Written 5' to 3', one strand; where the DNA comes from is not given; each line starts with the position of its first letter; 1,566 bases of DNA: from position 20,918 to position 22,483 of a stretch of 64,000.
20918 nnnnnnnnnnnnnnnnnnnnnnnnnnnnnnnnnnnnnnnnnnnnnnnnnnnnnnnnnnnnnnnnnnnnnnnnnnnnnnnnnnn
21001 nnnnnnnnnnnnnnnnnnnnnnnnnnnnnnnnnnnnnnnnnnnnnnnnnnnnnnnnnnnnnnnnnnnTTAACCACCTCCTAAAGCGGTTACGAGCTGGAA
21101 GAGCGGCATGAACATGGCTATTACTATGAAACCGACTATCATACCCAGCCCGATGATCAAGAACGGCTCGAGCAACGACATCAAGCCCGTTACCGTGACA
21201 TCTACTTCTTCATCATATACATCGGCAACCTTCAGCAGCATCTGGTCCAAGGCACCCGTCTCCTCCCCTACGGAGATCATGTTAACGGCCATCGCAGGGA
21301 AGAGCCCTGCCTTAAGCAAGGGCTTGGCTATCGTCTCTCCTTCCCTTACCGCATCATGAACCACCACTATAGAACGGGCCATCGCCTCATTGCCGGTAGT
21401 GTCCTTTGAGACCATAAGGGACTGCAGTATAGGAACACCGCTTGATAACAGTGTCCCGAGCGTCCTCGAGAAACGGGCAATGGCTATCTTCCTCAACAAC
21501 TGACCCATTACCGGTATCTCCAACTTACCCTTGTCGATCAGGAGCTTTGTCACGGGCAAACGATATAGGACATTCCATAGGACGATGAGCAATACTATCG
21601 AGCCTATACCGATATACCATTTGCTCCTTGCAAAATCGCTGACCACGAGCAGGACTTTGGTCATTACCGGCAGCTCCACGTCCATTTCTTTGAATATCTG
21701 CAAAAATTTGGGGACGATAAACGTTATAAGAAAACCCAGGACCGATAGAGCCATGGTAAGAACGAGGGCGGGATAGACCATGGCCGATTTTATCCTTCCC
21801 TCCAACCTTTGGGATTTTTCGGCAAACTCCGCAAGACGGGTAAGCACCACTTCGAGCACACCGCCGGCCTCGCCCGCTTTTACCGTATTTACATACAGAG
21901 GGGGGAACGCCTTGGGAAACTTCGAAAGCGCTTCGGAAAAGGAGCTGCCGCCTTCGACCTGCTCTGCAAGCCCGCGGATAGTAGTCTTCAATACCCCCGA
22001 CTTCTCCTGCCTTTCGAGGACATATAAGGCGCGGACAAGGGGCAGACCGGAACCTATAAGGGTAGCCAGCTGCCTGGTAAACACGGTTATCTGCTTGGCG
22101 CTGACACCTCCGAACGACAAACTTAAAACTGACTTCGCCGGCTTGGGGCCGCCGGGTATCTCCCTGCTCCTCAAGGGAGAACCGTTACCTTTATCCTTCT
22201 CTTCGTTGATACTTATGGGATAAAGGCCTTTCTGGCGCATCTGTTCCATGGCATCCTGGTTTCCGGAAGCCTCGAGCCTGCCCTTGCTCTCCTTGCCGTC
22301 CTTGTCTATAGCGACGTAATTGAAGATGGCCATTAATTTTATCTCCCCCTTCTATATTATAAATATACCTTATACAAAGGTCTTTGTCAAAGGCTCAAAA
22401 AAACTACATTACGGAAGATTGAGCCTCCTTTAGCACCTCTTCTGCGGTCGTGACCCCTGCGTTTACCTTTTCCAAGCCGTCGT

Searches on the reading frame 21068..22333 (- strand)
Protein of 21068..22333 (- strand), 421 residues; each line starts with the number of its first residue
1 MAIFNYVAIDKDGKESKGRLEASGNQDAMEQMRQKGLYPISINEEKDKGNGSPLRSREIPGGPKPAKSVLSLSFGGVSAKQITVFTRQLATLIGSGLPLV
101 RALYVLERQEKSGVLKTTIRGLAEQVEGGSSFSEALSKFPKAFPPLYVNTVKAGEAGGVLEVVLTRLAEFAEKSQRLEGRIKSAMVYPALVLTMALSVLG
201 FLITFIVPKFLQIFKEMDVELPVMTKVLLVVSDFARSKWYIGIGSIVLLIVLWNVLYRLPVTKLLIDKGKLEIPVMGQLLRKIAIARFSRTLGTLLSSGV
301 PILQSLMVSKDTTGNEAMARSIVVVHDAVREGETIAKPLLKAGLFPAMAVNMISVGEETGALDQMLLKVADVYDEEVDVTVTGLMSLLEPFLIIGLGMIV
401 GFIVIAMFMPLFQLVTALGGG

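Call 23: search_protein_families(library=pfam, proteins=[window:21068-22333:-], max_evalue=0.01)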
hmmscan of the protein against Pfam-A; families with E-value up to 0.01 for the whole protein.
window:21068-22333:- (421 aa): 1 family
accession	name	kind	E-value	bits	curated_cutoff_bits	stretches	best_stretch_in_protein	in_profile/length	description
PF00482.28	T2SSF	-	7e-60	200.9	25.2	2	85-208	1-125/125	Type II secretion system (T2SS), protein F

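Call 99: search_protein_families(library=ncbifam, proteins=[window:21068-22333:-], max_evalue=0.00001)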
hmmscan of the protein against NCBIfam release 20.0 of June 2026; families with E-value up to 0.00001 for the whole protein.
window:21068-22333:- (421 aa): 6 families
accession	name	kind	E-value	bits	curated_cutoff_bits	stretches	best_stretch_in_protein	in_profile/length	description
TIGR02120.1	GspF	equivalog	9.6e-125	416.9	424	1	4-415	1-398/401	type II secretion system inner membrane protein GspF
NF052607.1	T4PiliAsmPilCThrm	equivalog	1.4e-113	380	700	1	1-418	1-404/406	type IV pilus assembly protein PilC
NF052606.1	T4PiliAsmPilCMyx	equivalog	2.5e-112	375.8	700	1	2-417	20-417/419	type IV pilus assembly protein PilC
NF047826.1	T3SSXpsF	equivalog_domain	1.6e-89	300.6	650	1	1-419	1-405/405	type II secretion system protein XpsF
NF007861.0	PRK10573.1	equivalog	3.9e-81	273.1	401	1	79-420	58-400/401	protein transport protein HofC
NF041012.2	T4P_ComGB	equivalog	4.3e-38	131.5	240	1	83-415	4-331/332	competence type IV pilus assembly protein ComGB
